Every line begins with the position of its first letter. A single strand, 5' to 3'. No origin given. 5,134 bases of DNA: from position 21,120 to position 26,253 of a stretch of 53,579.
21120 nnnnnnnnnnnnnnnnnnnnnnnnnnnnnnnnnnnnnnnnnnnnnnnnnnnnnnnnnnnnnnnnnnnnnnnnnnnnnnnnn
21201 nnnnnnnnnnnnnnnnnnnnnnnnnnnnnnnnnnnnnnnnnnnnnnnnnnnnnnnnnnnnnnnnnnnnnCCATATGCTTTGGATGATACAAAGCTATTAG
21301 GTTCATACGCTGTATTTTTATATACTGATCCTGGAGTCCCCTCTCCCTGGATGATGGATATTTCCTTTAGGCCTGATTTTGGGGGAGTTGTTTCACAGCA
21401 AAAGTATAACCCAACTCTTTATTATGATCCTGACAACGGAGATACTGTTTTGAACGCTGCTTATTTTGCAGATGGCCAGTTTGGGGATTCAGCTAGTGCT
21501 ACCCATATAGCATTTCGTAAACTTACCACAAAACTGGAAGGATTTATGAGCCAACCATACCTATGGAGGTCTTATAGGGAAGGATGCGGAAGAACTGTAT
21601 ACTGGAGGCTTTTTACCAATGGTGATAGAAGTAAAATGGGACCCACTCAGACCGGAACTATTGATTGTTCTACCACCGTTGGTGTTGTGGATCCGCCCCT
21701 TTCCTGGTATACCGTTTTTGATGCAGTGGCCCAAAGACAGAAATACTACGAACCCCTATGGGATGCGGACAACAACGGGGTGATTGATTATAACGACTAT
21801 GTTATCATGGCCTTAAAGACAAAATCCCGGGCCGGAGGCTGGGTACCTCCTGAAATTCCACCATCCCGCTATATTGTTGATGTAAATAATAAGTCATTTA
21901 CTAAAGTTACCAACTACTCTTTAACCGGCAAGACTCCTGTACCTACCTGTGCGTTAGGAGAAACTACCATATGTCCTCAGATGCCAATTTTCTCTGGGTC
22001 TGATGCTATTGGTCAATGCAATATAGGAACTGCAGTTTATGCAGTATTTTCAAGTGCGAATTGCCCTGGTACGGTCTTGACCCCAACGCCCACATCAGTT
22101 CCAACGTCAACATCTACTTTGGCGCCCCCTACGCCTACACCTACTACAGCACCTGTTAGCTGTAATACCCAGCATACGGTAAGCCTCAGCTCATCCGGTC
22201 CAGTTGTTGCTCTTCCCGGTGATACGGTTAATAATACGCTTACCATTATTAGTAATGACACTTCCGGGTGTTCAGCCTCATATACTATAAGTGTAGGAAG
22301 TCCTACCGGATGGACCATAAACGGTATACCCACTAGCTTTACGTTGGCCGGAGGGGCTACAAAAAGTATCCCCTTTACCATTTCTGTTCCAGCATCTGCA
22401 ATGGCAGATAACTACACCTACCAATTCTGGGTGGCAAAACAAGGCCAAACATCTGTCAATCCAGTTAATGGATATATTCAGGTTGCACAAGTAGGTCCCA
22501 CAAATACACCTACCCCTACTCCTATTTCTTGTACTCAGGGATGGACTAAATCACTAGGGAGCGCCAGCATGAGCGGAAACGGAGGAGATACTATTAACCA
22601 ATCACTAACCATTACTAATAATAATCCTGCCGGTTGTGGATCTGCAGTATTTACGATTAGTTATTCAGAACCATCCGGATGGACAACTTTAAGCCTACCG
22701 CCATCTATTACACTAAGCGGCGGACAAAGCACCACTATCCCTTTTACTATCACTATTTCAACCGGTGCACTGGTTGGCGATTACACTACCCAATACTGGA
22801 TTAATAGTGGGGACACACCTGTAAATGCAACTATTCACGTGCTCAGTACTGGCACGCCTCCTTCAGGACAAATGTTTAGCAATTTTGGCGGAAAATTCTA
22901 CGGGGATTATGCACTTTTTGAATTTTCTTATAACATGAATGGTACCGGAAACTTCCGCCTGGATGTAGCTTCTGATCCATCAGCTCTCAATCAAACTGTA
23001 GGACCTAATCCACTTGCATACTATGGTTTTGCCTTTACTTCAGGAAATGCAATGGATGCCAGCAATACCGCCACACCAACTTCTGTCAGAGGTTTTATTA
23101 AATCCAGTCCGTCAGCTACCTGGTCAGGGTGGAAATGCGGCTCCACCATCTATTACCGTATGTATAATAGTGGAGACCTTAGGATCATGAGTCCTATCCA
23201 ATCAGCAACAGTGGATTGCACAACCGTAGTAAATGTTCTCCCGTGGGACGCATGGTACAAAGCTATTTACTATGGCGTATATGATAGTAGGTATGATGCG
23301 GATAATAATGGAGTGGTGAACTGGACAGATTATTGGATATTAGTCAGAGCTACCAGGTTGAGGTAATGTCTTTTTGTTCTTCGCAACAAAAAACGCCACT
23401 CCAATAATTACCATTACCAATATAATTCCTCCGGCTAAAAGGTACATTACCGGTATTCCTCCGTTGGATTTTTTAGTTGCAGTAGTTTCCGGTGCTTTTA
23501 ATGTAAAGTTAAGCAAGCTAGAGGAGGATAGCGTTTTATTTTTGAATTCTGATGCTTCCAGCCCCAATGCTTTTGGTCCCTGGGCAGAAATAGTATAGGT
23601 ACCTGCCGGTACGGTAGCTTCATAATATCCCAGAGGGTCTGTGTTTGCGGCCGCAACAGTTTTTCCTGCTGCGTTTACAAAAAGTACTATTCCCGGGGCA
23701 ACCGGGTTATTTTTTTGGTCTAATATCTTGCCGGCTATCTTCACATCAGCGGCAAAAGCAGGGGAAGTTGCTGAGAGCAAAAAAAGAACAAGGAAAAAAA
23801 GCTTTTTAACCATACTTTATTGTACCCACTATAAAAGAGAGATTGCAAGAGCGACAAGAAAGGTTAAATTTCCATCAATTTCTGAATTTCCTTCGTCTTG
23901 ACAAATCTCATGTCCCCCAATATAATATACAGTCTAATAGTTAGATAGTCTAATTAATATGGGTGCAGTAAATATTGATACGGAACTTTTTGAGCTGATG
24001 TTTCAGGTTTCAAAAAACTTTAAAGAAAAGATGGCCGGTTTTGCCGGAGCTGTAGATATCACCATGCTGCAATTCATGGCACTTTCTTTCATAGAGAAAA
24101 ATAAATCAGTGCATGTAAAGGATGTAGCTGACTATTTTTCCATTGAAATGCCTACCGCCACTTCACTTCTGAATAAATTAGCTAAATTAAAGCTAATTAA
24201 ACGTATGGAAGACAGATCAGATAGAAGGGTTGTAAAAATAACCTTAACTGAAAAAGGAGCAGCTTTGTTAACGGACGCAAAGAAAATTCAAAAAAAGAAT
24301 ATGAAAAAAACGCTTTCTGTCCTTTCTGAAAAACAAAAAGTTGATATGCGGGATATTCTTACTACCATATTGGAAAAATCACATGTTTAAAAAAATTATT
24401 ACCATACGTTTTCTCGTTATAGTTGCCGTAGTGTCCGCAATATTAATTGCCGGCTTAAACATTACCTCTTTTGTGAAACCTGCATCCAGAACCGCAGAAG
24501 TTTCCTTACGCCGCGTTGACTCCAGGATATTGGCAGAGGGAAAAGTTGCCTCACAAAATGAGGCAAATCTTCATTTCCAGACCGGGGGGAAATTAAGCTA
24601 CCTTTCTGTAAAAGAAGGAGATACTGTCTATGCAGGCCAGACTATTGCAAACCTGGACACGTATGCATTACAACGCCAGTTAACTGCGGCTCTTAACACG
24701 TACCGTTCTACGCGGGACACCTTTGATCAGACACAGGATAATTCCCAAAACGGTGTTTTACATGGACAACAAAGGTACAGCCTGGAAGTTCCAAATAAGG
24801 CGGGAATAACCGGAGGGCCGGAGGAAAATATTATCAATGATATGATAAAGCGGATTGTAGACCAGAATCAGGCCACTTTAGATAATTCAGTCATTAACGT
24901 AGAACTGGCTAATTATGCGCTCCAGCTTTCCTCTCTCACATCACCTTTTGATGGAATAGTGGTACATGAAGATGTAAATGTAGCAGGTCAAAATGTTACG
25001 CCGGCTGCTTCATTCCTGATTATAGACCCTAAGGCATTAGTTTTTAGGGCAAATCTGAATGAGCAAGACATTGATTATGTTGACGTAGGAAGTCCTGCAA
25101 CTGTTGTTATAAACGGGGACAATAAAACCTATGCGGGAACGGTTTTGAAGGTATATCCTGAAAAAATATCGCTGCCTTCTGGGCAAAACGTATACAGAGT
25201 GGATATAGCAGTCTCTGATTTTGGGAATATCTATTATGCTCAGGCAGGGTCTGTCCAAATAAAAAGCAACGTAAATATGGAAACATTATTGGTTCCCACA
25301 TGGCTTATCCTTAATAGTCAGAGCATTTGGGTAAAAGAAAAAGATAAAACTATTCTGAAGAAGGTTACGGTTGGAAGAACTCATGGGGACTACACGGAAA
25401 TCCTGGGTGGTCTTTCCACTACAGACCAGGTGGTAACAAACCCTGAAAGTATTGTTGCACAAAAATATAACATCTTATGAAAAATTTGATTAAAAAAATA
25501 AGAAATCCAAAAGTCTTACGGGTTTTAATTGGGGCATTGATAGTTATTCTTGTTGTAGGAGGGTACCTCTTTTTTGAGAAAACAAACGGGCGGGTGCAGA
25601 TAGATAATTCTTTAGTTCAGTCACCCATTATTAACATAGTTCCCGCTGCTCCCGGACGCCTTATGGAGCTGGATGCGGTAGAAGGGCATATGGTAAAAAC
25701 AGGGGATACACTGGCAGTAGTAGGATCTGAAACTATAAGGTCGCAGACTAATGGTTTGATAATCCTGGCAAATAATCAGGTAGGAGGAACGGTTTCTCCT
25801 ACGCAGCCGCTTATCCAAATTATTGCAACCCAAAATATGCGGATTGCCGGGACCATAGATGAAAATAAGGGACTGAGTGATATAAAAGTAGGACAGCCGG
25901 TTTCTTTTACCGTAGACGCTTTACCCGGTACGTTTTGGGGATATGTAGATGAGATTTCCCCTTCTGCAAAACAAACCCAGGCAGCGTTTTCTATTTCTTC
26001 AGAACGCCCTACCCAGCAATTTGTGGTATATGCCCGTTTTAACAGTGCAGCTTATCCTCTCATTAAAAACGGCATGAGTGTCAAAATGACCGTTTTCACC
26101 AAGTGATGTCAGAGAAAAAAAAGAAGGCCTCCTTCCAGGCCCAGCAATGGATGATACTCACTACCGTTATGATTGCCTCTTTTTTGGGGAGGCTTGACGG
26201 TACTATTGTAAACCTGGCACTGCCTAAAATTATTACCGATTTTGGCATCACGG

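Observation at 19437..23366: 1309-aa type IV pilin-like protein fused to a sedolisin protease and adhesion-type modules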

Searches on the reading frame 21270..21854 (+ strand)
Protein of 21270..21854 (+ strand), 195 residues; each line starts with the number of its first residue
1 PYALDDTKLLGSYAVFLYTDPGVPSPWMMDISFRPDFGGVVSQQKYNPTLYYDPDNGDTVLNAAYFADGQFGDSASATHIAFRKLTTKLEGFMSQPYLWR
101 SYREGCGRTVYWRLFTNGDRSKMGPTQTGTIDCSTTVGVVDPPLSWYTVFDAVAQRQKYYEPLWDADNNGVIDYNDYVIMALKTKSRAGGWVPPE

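Call 51: find_homologous_proteins(query=window:21270-21854:+)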
Query seq(195 aa): 37 candidates shared short words with the query, none scored E <= 0.001.

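Call 54: search_solved_structures(query=A6, max_evalue=10, show_alignments=1)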
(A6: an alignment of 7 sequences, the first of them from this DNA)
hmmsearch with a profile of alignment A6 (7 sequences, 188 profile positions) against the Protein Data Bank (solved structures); distinct sequences matched with E-value up to 10: 5.
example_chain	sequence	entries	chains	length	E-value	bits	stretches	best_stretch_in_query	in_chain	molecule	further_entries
2y3n_B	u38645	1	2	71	0.086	16.2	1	162-183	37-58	CELLULOSOMAL FAMILY-48 PROCESSIVE GLYCOSIDE HYDROLASE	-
1ohz_B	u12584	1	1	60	0.1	15.9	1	162-183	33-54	ENDO-1,4-BETA-XYLANASE Y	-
8x3a_A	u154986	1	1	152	0.45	13.8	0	166-182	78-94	Serine protease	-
8x39_A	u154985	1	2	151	0.46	13.8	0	166-182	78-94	Serine protease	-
2ccl_B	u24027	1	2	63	0.69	13.2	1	162-183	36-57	ENDO-1,4-BETA-XYLANASE Y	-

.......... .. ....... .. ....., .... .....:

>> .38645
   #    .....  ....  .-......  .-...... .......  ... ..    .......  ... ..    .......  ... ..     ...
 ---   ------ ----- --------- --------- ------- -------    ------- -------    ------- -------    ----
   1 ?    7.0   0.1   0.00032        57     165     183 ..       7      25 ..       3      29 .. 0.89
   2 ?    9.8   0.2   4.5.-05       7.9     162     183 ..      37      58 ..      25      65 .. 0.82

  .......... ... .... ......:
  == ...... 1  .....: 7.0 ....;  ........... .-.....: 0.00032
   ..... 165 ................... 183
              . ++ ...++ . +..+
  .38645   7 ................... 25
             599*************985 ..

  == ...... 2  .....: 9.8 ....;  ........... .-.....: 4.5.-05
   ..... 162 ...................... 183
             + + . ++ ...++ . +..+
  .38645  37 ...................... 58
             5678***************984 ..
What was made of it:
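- Closest known: Dockerin type I modules. Same: The only PDB hits of the module profile are dockerins (call 54).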

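Call 61: predict_structure(alignment_id=A6)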
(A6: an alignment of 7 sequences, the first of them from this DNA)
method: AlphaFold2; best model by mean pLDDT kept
length: 195 residues; sequences in the alignment: 7
mean_pLDDT: 51.6   pTM: 0.49
mean pLDDT of the five models: 51.6, 51.3, 50.7, 48.1, 47.0
residues with pLDDT >= 90: 0; 70-90: 9; 50-70: 96; < 50: 90
segments of 3 or more residues with pLDDT < 50: 1-7, 9-13, 38-81, 83-87, 96-105, 136-141, 184-195
pLDDT, mean of each block of 10 residues (from residue 1): 42 55 59 53 34 41 40 37 48 47 54 63 62 50 61 71 63 62 45 33
secondary structure, 60 per line:
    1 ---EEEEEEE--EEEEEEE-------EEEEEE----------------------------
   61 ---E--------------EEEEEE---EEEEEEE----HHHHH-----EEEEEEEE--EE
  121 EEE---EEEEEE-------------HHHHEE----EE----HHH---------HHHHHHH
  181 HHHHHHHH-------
elements in order: E4-10 E13-19 E27-32 E79-84 E88-94 H99-103 E109-116 E119-123 E127-132 H146-149 H174-188

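Call 81: fold_search(model_id=the predicted structure, library=pdb)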
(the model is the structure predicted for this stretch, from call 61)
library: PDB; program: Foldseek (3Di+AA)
matches with E <= 10: 1269; with E <= 0.001: 0
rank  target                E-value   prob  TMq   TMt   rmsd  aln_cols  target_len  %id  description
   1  4n0c_G                4.2e-03  0.97  0.35  0.34   8.0       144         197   12  42F3 TCR pCPE3/H-2Ld complex (released 2015-08-19)
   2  9rcv_F                4.8e-03  0.87  0.28  0.15  11.4       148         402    9  Structure of the Human Peptide-Loading Complex Arrested by HCMV US6 (released 2025-12-03)
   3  7x94_L                5.1e-03  0.93  0.31  0.46   6.1       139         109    9  The SARS-CoV-2 receptor binding domain bound with the Fab fragment of a human neutralizing antibody Ab712 (released 2023-03-22)
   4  9cu5_E                5.8e-03  0.93  0.30  0.44   6.3       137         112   11  LJF-085 Fab in complex with HIV Env JRFL NFL TD CC3+ trimer and 35O22 Fab (released 2025-05-21)
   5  8u32_D                7.5e-03  0.97  0.35  0.53   5.9       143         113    8  Crystal structure of PD-1 in complex with a Fab (released 2024-06-19)
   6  7lop_Y                8.5e-03  0.82  0.31  0.28  16.5       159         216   11  Crystal structure of SARS-CoV-2 receptor binding domain in complex with antibodies CV05-163 and CR3022 (released 2021-03-03)
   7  9loe_C                1.1e-02  0.57  0.28  0.26  16.2       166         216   11  Cryo-EM structure of SFTSV Gn in complex with ZS004-1C5 (released 2026-01-28)
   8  7bbj_M                1.2e-02  0.77  0.32  0.30  14.4       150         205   11  CD73 in complex with the humanized antagonistic antibody mAb19 (released 2021-12-29)
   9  7s1b_Y                1.3e-02  0.75  0.29  0.28  14.6       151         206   10  Crystal structure of Epstein-Barr virus glycoproteins gH/gL/gp42-peptide in complex with human neutralizing antibodies (released 2022-11-09)
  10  7oh1_D                1.4e-02  0.89  0.34  0.32  16.7       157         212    7  Tetanus neurotoxin LC-HN domain in complex with TT110-Fab1 (released 2021-10-27)
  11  7bbj_H                1.4e-02  0.84  0.32  0.29   6.5       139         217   11  CD73 in complex with the humanized antagonistic antibody mAb19 (released 2021-12-29)
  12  6ch8_E                1.4e-02  0.75  0.30  0.28  15.8       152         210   11  Crystal structure of a natively-glycosylated BG505 SOSIP.664 HIV-1 Envelope Trimer in complex with the broadly-neutral (released 2018-05-02)
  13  9o4x_D                1.5e-02  0.84  0.32  0.32   8.7       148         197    9  Gamma delta T cell receptor bound to CD1d (released 2025-12-10)
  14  8s6m_M                1.5e-02  0.57  0.29  0.27  17.1       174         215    9  SARS-CoV-2 BQ.1.1 RBD bound to the S2V29 and the S2H97 Fab fragments (released 2024-10-23)
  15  7e9b_C                1.7e-02  0.92  0.34  0.52   5.9       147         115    7  Structural basis of HLX10 PD-1 receptor recognition, a promising anti-PD-1 antibody clinical candidate for cancer immu (released 2021-07-28)
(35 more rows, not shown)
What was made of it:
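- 21258..21851 (+): Unassigned module A, copy 1 (residues 608-805), ending in an EF-hand-like loop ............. (21762-21800) and ............. AF2 pLDDT 52, so unreliable (calls 61, 81).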

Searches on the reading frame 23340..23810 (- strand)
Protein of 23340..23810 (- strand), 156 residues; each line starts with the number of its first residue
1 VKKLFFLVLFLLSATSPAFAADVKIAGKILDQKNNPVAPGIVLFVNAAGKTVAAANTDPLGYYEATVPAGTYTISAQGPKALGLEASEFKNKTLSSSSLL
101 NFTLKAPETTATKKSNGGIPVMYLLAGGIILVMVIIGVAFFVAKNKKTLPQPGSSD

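Call 14: search_protein_families(library=pfam, proteins=[window:23340-23810:-], max_evalue=0.001)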
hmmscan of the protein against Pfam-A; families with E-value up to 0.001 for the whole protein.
window:23340-23810:- (156 aa): 2 families
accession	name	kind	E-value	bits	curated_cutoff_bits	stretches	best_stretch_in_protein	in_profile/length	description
PF13620.12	CarboxypepD_reg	-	2.5e-08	34.6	32.3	1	25-104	2-81/82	Carboxypeptidase regulatory-like domain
PF13715.12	CarbopepD_reg_2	-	0.00021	21.7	32.2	1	25-94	1-65/88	CarboxypepD_reg-like domain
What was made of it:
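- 23340..23813 (-): Conserved convergent partner gene: 157 aa with a Sec signal, a CarboxypepD_reg beta-sandwich and a C-terminal membrane anchor. It overlaps the 3' end of the fusion gene by 27 nt. Its functional link to the fusion is inferred from synteny only. Pfam PF13620, 34.6 bits vs cut-off 32.3 (call 14).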

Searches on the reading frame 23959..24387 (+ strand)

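Call 14: search_protein_families(library=pfam, proteins=[window:23959-24387:+], max_evalue=0.001)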
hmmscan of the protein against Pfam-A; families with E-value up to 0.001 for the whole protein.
window:23959-24387:+ (143 aa): 4 families
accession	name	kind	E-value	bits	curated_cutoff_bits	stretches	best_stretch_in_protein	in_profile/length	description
PF12802.13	MarR_2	-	7.4e-10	39.3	27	1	33-90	2-60/61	MarR family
PF01047.28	MarR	-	2.9e-09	37.1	24.6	1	34-92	1-59/59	MarR family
PF22381.2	Staph_reg_Sar_Rot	-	1.6e-06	28.6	27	1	32-104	10-82/85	Transcriptional regulator SarA/Rot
PF13463.12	HTH_27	-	1.8e-06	28.6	22.2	1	35-100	2-68/68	Winged helix DNA-binding domain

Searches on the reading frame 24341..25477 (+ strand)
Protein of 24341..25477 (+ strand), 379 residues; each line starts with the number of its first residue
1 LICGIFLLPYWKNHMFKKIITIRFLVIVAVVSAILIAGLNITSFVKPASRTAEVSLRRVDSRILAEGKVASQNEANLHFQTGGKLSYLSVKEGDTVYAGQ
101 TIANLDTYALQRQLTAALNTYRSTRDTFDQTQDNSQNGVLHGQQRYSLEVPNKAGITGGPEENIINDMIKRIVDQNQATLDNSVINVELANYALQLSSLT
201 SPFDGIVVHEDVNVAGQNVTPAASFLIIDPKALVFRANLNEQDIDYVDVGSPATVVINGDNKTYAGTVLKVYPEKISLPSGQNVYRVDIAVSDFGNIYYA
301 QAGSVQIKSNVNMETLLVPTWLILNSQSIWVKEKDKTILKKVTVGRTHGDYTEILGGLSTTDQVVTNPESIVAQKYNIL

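Call 14: search_protein_families(library=pfam, proteins=[window:24341-25477:+], max_evalue=0.001)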
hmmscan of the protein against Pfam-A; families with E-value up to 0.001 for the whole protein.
window:24341-25477:+ (379 aa): 3 families
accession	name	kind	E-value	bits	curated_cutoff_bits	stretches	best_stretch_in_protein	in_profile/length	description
PF13437.12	HlyD_3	-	3.2e-11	44.4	22.2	1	199-292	2-94/106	HlyD family secretion protein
PF16576.10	HlyD_D23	-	1.1e-09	38.3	30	1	61-274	4-187/214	Barrel-sandwich domain of CusB or HlyD membrane-fusion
PF13533.13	Biotin_lipoyl_2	-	2.3e-05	24.6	29.8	1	76-106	2-32/32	Biotin-lipoyl like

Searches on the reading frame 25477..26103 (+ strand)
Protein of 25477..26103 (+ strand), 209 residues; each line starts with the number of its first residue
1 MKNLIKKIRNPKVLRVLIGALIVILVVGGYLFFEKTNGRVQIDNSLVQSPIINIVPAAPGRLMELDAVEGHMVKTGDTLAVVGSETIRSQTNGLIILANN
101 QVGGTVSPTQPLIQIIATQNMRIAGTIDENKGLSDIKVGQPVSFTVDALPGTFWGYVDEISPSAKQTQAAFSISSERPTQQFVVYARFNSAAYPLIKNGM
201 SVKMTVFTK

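Call 14: search_protein_families(library=pfam, proteins=[window:25477-26103:+], max_evalue=0.001)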
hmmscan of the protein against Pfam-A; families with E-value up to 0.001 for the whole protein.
window:25477-26103:+ (209 aa): 2 families
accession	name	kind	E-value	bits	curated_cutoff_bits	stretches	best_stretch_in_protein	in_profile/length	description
PF16576.10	HlyD_D23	-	1e-11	45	30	1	86-166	110-190/214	Barrel-sandwich domain of CusB or HlyD membrane-fusion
PF13437.12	HlyD_3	-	3.8e-10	40.9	22.2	1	86-171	1-87/106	HlyD family secretion protein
